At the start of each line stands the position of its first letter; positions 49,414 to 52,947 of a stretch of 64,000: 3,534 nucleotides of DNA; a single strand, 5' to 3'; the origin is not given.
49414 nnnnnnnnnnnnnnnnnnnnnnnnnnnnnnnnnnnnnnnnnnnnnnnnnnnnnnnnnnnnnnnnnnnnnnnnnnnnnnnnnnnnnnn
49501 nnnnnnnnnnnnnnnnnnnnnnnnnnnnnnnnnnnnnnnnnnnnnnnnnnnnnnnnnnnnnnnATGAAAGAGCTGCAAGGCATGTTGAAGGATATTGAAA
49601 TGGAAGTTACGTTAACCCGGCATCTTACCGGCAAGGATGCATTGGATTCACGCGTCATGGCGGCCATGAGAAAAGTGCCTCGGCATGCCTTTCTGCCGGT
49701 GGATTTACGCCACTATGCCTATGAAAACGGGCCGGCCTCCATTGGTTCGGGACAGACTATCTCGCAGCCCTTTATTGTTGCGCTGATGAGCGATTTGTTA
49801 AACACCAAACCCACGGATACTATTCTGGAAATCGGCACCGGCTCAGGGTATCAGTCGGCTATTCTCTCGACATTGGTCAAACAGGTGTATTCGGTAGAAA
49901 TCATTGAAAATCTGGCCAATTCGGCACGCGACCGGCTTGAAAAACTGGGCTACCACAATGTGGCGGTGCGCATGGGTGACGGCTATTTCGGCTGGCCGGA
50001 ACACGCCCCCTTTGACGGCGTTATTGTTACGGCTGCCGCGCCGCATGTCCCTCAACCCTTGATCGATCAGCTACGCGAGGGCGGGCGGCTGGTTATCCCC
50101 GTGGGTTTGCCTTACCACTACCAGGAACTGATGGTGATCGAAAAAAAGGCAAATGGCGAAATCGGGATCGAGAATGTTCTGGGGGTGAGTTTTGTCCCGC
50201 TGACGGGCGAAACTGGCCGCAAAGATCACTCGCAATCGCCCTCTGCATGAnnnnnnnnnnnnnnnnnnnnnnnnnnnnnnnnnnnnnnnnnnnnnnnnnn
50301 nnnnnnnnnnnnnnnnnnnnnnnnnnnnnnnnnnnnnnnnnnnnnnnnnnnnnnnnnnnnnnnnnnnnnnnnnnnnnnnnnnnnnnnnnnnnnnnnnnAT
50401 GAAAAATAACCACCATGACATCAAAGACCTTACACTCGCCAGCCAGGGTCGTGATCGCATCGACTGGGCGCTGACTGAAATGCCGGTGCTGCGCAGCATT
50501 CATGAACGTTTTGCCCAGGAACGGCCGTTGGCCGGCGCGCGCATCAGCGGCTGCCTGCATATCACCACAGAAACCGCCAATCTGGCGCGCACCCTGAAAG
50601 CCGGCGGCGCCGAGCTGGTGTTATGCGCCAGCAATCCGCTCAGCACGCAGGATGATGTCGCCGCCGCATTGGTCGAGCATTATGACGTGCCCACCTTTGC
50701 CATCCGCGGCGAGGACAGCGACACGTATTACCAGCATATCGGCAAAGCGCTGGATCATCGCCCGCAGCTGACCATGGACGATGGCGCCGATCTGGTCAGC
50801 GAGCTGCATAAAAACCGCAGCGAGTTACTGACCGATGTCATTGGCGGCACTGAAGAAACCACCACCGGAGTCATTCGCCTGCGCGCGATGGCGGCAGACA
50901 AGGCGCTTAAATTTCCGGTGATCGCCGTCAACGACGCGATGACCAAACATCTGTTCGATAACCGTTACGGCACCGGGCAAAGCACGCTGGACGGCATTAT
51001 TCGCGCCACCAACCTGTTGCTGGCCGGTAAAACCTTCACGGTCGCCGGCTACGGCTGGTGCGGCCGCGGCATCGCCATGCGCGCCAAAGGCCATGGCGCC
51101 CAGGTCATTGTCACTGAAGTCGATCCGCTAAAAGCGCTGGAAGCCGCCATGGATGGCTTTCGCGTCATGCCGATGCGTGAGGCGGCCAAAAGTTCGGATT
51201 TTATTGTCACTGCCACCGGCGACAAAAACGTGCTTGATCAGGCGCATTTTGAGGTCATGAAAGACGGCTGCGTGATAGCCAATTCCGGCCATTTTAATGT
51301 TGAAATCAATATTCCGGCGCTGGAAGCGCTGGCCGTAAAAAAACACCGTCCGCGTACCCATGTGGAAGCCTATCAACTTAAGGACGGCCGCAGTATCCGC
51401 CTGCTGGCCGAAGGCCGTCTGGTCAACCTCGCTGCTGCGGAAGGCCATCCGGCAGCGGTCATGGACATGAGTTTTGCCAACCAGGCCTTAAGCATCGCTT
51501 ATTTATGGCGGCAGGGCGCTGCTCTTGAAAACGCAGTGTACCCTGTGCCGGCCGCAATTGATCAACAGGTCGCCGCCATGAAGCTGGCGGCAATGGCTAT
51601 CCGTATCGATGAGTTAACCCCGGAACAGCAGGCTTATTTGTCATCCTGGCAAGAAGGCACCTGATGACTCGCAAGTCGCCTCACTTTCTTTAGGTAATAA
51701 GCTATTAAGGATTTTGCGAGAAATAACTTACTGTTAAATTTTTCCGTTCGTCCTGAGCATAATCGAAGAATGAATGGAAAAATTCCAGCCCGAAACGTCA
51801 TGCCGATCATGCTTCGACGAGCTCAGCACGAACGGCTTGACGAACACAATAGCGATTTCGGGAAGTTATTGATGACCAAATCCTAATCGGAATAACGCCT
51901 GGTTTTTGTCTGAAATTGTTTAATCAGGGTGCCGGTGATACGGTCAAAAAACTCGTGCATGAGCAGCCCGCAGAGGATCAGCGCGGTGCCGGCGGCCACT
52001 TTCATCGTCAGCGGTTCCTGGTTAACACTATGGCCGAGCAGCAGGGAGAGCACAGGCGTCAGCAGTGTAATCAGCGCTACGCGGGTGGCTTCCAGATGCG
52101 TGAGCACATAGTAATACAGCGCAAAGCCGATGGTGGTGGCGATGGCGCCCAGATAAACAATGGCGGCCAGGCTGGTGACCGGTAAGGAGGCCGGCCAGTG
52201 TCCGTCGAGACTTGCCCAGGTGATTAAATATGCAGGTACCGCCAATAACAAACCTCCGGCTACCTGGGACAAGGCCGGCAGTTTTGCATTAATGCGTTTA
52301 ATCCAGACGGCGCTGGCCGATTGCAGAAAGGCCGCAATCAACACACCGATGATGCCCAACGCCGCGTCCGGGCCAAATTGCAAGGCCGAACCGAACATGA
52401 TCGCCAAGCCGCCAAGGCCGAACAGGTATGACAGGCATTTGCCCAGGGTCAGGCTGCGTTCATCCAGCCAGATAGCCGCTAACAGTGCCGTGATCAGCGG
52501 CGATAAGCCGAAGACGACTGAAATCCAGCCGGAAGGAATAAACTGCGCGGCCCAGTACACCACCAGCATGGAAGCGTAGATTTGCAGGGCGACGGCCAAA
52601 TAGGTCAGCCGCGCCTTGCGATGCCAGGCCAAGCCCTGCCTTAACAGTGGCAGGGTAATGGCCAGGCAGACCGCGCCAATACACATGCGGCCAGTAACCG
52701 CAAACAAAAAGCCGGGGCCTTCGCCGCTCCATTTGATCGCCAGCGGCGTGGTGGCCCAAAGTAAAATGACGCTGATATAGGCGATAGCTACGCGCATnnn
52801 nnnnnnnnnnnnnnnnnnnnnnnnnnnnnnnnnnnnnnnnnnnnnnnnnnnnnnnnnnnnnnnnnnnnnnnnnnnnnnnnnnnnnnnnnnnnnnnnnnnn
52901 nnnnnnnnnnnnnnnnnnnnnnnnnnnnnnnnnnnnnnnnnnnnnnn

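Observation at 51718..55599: Two direct copies of a structured repeat of about 170 nt (candidate MITE or small RNA), bracketing a 3.5-kb gene block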

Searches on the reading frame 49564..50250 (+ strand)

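Call 11: search_protein_families(library=pfam, proteins=[window:49564-50250:+])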
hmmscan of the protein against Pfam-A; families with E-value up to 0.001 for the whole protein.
window:49564-50250:+ (228 aa): 6 families
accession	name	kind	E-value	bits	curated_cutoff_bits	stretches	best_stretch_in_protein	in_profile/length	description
PF01135.25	PCMT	-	3.5e-66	223.4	20.3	1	27-216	17-208/210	Protein-L-isoaspartate(D-aspartate) O-methyltransferase (PCMT)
PF00398.26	RrnaAD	-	3e-09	36.8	24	1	77-141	24-86/263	Ribosomal RNA adenine dimethylase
PF13649.12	Methyltransf_25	-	1.2e-07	32.8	27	1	87-172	1-88/97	Methyltransferase domain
PF08241.18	Methyltransf_11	-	1.1e-06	29.6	21.2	1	88-181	1-91/95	Methyltransferase domain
PF13847.12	Methyltransf_31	-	4.4e-06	26.9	27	1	84-164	4-89/145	Methyltransferase domain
PF13679.12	Methyltransf_32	-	0.00012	22.5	27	1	70-132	12-80/143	Methyltransferase domain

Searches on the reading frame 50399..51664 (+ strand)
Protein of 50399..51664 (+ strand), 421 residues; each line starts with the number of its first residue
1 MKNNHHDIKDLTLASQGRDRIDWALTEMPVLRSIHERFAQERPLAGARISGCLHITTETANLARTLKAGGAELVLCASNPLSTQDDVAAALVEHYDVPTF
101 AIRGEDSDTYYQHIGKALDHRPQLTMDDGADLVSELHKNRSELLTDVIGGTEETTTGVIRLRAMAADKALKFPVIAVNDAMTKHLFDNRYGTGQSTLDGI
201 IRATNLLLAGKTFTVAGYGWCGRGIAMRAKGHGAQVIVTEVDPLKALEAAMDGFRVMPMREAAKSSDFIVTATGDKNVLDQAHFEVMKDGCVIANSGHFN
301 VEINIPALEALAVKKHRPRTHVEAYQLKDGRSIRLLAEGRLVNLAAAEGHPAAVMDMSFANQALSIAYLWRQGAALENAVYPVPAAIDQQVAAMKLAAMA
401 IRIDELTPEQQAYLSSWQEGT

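Call 11: search_protein_families(library=pfam, proteins=[window:50399-51664:+])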
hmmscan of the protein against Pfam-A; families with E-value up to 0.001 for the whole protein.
window:50399-51664:+ (421 aa): 4 families
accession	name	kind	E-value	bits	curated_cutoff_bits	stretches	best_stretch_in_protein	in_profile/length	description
PF05221.23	AdoHcyase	-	3.1e-64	217.4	25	2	6-139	2-139/299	S-adenosyl-L-homocysteine hydrolase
PF00670.27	AdoHcyase_NAD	-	5.5e-53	179.8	27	1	188-348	1-161/162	S-adenosyl-L-homocysteine hydrolase, NAD binding domain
PF02826.25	2-Hacid_dh_C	-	3.8e-10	39.9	25.1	1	207-298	33-128/178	D-isomer specific 2-hydroxyacid dehydrogenase, NAD binding domain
PF07991.19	KARI_N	-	8.9e-09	35.6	20.6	1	208-304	2-102/165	Acetohydroxy acid isomeroreductase, NADPH-binding domain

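Call 12: find_encoding_contigs(protein=window:50399-51664:+, flank=10000, max_places=6)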
Protein window:50399-51664:+ (421 aa): no gene with exactly this product is on record in the collection.
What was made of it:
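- Tried and rejected: An exact look-up with AhcY found nothing on record (call 12).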

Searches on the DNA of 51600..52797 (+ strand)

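Call 10: search_rna_families(source=window, start=51600, end=52000, threshold=evalue, max_evalue=10, show_alignments=2)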
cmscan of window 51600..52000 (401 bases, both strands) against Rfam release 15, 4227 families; matches with E-value up to 10: 4.
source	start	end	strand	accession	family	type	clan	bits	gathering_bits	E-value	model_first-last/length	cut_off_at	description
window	51651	51839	-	RF02901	AaHKsRNA41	Gene; sRNA;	-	19.2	97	0.03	1-187/187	no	Aggregatibacter sRNA 41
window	51715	51805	+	RF03323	mir-3613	Gene; miRNA;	-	14.9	91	3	1-86/86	no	mir-3613 microRNA precursor family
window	51865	51915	+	RF01312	sR9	Gene; snRNA; snoRNA; CD-box;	-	14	36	5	1-55/55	no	Small nucleolar RNA sR9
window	51740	51907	+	RF02901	AaHKsRNA41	Gene; sRNA;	-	11.7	97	3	1-187/187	no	Aggregatibacter sRNA 41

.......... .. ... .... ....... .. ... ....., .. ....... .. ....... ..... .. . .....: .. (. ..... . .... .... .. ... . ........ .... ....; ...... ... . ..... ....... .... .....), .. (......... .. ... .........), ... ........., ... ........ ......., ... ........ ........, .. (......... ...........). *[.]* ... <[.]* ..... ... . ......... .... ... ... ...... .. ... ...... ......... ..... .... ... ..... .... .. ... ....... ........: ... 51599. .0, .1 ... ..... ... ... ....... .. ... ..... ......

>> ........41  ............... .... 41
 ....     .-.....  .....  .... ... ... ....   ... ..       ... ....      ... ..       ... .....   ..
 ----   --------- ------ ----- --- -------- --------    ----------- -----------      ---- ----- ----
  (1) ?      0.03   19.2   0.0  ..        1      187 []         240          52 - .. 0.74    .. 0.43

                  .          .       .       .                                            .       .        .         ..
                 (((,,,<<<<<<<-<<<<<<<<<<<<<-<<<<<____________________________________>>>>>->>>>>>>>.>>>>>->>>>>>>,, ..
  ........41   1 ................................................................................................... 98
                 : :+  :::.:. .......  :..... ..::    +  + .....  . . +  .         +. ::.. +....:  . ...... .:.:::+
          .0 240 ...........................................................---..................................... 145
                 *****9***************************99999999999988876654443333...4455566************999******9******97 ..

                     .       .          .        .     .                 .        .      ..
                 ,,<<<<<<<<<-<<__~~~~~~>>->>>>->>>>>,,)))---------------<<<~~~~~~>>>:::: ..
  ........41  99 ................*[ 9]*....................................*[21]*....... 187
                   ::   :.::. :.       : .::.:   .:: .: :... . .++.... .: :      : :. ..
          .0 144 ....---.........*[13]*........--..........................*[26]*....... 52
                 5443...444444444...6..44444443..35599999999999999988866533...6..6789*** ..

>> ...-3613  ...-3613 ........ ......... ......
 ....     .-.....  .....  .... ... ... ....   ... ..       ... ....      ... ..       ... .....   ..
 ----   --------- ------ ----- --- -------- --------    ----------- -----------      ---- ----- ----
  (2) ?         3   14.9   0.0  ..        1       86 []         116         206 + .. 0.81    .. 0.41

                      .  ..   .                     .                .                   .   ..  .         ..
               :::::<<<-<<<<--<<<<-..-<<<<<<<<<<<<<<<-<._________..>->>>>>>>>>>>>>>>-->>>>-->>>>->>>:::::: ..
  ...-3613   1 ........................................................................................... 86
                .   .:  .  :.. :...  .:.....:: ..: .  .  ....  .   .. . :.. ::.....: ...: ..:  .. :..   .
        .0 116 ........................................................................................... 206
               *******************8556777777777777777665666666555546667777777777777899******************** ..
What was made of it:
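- A weak resemblance exists to Rfam AaHKsRNA41, an Aggregatibacter sRNA candidate (19 bits, call 10).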

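Call 13: search_dna_similar(query=window:51695-51895:+, collection=plasmids, mode=distant, max_evalue=0.01, max_rows=40)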
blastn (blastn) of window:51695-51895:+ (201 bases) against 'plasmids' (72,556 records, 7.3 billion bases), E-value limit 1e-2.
Records with a match: 2; places in all: 2; records where one place covers at least 80% of the query: 0.
Best place of each record, by identity: 90-95% 1; 80-90% 1.
By first word of the organism name: Comamonas 2.
By predicted mobility (MOB-suite, as given by PLSDB): non-mobilizable 2.
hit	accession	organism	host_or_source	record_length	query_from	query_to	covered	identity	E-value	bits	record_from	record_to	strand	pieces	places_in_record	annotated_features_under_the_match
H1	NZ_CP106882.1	Comamonas endophytica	Indosasa shibataeoides,cell culture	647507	105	144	20%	87.5%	1e-3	51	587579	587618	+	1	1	none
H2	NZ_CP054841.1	Comamonas antarctica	whole organism,R2A medium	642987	110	145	18%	91.7%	3e-4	53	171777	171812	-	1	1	none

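Call 71: build_rna_model(alignment_id=A5, structure=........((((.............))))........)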
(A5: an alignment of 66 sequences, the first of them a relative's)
Model R1 built from alignment A5 (66 sequences, 37 columns); structure: as given.
model positions 37; base pairs 4; branch points 0; effective number of sequences 66; information 1.197 bits per position. Calibrated on 0.2 Mb of random sequence (short: E-values are rough).
structure used (alignment columns):
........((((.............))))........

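Call 72: search_with_rna_model(model_id=R1, source=window, filters=off, max_evalue=10, show_alignments=4)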
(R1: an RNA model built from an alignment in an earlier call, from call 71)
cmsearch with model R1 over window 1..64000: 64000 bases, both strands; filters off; matches with E-value up to 10: 12.
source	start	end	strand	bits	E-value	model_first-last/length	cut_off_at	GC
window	55514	55550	-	51.6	2.3e-09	1-37/37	no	0.57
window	51801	51837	-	46.2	3.4e-08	1-37/37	no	0.59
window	51742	51779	+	20.8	0.01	1-37/37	no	0.42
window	48056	48080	-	12.9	0.54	1-37/37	no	0.8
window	55454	55492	+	11.9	0.86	1-37/37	no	0.54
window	46398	46431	-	11.2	1.2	1-37/37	no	0.56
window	52399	52427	-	9.7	2.6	1-37/37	no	0.66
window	1914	1950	-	9.3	3.1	1-37/37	no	0.57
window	56271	56303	+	9.1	3.5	1-37/37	no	0.73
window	55514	55550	+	8.2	5.5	1-37/37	no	0.57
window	1716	1741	+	7.8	6.7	1-37/37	no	0.62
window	51801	51837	+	7.7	7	1-37/37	no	0.59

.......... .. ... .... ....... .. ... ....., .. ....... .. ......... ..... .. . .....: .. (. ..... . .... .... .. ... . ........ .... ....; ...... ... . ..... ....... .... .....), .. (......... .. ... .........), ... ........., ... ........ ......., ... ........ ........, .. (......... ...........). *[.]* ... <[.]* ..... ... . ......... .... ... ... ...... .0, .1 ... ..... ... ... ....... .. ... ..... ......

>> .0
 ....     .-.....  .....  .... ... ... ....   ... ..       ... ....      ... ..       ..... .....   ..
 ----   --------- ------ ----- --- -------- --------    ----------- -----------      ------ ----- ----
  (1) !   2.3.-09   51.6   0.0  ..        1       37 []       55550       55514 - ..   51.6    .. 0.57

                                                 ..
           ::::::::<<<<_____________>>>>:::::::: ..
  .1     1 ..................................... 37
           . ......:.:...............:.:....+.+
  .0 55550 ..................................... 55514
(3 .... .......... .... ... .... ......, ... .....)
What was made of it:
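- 51742..51779 (+): Hairpin module 1 of A. It is degenerate, with a 14-nt loop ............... Model R1: 20.8 bits, E = 0.01 (call 72).
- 51801..51837 (-): Hairpin module 2 of A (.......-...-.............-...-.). Model R1: 46.2 bits, E = 3e-8 (call 72).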

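Call 73: search_with_rna_model(model_id=R1, sources=[L119, L121, L122, L123, L160, L161, L162, L158], filters=off, max_evalue=10)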
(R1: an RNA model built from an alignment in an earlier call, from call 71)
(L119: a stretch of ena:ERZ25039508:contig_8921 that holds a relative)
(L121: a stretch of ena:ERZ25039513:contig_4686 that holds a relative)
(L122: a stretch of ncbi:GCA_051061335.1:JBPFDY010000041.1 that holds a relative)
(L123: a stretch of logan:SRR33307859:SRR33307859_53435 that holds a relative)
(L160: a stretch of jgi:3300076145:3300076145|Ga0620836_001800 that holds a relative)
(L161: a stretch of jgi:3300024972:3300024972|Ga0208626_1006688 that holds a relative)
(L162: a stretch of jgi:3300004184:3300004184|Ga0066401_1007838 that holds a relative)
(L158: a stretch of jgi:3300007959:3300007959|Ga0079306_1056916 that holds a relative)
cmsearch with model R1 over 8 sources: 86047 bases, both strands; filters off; matches with E-value up to 10: 27.
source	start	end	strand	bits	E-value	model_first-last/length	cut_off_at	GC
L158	281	317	-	50.1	6.6e-09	1-37/37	no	0.59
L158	222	258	+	47.2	2.8e-08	1-37/37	no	0.54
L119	7351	7387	+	46.4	4.1e-08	1-37/37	no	0.59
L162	772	800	+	15.1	0.23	1-37/37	no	0.72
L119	868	904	-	14.5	0.32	1-37/37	no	0.54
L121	19958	19972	-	12.8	0.73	12-26/37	no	0.67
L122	19960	19974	-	12.8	0.73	12-26/37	no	0.67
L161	1931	1959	+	12.6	0.84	1-37/37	no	0.66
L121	3151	3196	-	12.5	0.85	1-37/37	no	0.67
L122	3151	3196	-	12.5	0.85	1-37/37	no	0.67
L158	222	258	-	11.8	1.2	1-37/37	no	0.54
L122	9838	9868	+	11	1.9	1-37/37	no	0.39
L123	4251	4281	+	11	1.9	1-37/37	no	0.39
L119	20774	20808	-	10.2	2.7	1-37/37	no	0.63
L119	10371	10399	+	10.1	2.8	1-37/37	no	0.66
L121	211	245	+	9.9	3.2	1-37/37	no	0.69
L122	213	247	+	9.9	3.2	1-37/37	no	0.71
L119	7344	7353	-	9.8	3.4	16-25/37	no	0.5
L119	6941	6973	-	9.1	4.7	1-37/37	no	0.73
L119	3665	3707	-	9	4.9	1-37/37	no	0.42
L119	15083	15115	-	8.8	5.3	1-37/37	no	0.58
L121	16393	16438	+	8.6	5.9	1-37/37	no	0.57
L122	16395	16440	+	8.6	5.9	1-37/37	no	0.57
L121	19848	19866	-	8.2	7.2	10-28/37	no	0.58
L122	19850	19868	-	8.2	7.2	10-28/37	no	0.58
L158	281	317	+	8.2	7.4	1-37/37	no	0.59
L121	4791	4822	-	7.9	8.4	1-37/37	no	0.66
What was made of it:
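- On REP/REPIN (RAYT-associated): In 86 kb of relatives it finds only the L119 remnant and L158 (calls 72, 73).
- In the window and in 86 kb of relatives the module occurs only inside these elements (calls 72, 73).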

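Call 93: search_with_rna_model(model_id=R1, sources=[L173, L171, L172, L168, L169, L170], filters=off, max_evalue=0.1)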
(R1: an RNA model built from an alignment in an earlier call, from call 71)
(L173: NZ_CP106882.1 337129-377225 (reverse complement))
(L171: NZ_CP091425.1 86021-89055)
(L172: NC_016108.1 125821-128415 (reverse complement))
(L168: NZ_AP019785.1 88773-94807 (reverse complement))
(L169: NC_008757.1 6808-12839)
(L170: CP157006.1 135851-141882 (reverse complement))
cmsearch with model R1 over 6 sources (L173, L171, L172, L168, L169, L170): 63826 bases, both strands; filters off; matches with E-value up to 0.1: 8.
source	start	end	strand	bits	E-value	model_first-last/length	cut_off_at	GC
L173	39005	39041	+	50.4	4.3e-09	1-37/37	no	0.59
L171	1500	1536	+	49.3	7.5e-09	1-37/37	no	0.51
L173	20001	20037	+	43.8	1.1e-07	1-37/37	no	0.62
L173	20059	20095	-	41.7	3.1e-07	1-37/37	no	0.57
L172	992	1031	+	37.9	2.1e-06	1-37/37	no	0.6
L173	20202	20238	-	33.2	2.2e-05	1-37/37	no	0.57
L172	1061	1098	-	24.9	0.0014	1-37/37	no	0.61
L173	20130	20168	+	24.2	0.0019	1-37/37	no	0.69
